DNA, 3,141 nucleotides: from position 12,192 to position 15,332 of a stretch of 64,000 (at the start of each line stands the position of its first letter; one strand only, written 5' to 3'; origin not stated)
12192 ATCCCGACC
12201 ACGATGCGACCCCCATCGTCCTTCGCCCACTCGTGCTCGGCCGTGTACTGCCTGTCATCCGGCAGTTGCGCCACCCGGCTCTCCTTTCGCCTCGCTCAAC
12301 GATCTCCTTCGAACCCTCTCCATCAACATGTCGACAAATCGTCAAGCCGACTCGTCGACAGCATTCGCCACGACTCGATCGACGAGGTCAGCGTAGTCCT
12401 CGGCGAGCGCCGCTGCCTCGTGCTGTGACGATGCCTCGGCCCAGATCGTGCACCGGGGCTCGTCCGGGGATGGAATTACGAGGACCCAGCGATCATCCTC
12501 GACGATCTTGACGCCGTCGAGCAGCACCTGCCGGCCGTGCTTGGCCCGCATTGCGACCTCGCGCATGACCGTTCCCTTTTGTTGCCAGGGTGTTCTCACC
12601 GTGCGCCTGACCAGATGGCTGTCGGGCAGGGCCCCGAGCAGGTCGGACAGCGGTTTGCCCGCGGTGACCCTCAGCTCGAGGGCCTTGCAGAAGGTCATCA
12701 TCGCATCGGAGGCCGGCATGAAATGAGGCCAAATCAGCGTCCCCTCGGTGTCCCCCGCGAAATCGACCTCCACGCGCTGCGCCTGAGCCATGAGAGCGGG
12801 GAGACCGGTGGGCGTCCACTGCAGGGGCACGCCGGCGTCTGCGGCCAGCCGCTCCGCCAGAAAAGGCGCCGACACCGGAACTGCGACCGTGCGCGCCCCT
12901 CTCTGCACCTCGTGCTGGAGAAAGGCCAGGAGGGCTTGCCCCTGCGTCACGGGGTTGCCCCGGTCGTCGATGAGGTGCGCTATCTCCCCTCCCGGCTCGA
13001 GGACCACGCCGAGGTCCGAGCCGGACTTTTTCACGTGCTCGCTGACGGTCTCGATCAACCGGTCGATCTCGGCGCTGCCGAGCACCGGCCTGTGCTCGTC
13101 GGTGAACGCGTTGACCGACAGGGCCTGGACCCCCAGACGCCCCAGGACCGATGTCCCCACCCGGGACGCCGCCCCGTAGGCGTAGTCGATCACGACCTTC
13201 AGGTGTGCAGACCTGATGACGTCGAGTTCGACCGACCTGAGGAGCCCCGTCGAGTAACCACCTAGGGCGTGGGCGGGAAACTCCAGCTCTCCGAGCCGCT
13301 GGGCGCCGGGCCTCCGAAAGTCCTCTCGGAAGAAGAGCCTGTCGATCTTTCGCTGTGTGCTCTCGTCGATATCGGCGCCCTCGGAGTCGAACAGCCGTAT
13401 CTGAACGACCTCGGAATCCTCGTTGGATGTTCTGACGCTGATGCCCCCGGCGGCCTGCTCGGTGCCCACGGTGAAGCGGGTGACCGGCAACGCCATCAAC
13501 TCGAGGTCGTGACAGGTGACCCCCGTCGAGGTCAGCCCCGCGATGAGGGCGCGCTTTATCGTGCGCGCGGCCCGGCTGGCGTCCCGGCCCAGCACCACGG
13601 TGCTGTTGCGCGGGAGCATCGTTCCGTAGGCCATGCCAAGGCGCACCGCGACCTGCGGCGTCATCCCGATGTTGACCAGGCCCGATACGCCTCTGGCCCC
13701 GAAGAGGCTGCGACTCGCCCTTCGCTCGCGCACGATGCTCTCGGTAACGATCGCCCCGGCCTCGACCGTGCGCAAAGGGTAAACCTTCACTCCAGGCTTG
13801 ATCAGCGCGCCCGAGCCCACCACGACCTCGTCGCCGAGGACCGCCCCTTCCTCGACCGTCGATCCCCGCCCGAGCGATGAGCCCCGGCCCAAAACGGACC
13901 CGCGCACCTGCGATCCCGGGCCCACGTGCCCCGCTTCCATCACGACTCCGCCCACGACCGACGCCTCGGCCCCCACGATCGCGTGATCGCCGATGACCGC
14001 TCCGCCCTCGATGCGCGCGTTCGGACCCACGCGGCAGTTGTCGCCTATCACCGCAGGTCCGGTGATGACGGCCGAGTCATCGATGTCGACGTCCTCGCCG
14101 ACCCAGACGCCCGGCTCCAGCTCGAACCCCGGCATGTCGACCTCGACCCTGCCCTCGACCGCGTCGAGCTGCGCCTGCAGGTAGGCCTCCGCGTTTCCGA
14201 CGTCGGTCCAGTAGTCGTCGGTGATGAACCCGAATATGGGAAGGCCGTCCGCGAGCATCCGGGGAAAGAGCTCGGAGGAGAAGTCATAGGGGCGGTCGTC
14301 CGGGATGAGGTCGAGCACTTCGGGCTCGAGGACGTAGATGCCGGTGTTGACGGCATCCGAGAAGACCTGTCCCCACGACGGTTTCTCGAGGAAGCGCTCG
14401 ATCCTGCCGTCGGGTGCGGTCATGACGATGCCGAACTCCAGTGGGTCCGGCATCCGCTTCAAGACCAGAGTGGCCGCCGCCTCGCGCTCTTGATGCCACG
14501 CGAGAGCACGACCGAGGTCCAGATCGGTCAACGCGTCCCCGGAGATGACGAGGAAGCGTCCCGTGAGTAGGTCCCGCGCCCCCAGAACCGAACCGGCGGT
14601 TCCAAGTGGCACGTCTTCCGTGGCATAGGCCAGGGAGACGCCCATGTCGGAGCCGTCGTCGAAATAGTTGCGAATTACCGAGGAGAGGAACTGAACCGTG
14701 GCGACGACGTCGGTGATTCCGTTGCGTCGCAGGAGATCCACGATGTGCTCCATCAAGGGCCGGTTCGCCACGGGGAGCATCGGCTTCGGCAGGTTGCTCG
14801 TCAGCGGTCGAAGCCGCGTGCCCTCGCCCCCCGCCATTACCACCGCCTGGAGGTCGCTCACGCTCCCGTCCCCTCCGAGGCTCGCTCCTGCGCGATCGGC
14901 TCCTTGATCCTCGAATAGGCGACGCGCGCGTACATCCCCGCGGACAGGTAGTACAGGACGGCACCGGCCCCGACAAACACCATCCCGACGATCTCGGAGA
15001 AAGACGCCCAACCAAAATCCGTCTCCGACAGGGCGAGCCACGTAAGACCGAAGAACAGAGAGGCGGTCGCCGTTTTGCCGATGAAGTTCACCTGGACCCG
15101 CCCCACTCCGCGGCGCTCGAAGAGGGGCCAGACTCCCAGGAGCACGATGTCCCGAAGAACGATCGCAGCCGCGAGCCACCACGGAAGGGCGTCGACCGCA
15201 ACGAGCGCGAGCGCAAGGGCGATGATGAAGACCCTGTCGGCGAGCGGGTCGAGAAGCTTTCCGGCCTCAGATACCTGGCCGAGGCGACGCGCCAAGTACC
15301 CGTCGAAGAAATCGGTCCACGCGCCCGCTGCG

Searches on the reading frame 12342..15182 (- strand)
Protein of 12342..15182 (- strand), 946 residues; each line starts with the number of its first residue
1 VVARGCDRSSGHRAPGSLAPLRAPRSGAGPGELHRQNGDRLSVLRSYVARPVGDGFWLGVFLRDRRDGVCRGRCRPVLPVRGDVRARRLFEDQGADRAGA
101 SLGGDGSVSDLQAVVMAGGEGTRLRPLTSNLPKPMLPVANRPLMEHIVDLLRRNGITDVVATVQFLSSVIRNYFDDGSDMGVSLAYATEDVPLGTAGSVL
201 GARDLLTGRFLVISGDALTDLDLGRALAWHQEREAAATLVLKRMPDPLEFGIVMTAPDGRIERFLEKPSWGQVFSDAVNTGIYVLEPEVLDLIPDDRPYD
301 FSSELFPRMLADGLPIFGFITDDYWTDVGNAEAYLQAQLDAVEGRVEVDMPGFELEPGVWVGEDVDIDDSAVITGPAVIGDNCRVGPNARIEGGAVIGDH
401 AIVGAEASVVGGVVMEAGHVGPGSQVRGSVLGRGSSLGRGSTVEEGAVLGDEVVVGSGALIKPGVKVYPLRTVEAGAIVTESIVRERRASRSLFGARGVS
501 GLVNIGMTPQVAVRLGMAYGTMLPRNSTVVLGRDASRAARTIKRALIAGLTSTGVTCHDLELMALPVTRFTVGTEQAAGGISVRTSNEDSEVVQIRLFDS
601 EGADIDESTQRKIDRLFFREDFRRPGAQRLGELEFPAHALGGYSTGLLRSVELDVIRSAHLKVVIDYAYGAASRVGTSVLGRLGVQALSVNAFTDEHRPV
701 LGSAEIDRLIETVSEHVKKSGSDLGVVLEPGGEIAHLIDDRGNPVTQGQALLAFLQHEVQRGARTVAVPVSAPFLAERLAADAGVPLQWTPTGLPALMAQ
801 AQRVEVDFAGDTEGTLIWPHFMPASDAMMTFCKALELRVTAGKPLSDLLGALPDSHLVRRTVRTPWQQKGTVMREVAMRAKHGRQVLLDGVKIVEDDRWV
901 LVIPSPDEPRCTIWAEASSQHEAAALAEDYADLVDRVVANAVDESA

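Call 50: search_protein_families(library=pfam, proteins=[window:12342-15182:-], max_evalue=0.001)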
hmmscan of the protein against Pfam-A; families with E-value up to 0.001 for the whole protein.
window:12342-15182:- (946 aa): 9 families
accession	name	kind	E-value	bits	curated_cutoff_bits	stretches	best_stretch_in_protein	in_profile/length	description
PF00483.29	NTP_transferase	-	8.8e-52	176.5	21.2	1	113-340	2-241/245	Nucleotidyl transferase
PF02878.22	PGM_PMM_I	-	8.5e-26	90.7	22.5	1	492-623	2-137/138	Phosphoglucomutase/phosphomannomutase, alpha/beta/alpha domain I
PF00132.30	Hexapep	-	6.8e-16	57.7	27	3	377-408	2-33/36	Bacterial transferase hexapeptide (six repeats)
PF25084.1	LbH_EIF2B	-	9.7e-15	54.9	54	1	359-459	4-103/105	EIF2B subunit epsilon LbH domain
PF02880.22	PGM_PMM_III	-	5.7e-10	39.8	20.7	1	752-853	6-112/115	Phosphoglucomutase/phosphomannomutase, alpha/beta/alpha domain III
PF02879.22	PGM_PMM_II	-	1.3e-09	39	29.3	1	643-742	3-103/103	Phosphoglucomutase/phosphomannomutase, alpha/beta/alpha domain II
PF12804.13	NTP_transf_3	-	1.9e-08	35.1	27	1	113-241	1-121/160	MobA-like NTP transferase domain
PF14602.12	Hexapep_2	-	3e-05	24.1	27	0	376-405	1-28/34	Hexapeptide repeat of succinyl-transferase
PF24894.1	Hexapep_GlmU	-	0.00088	19.8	23.3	0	416-462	22-67/104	GlmU-like, C-terminal hexapeptide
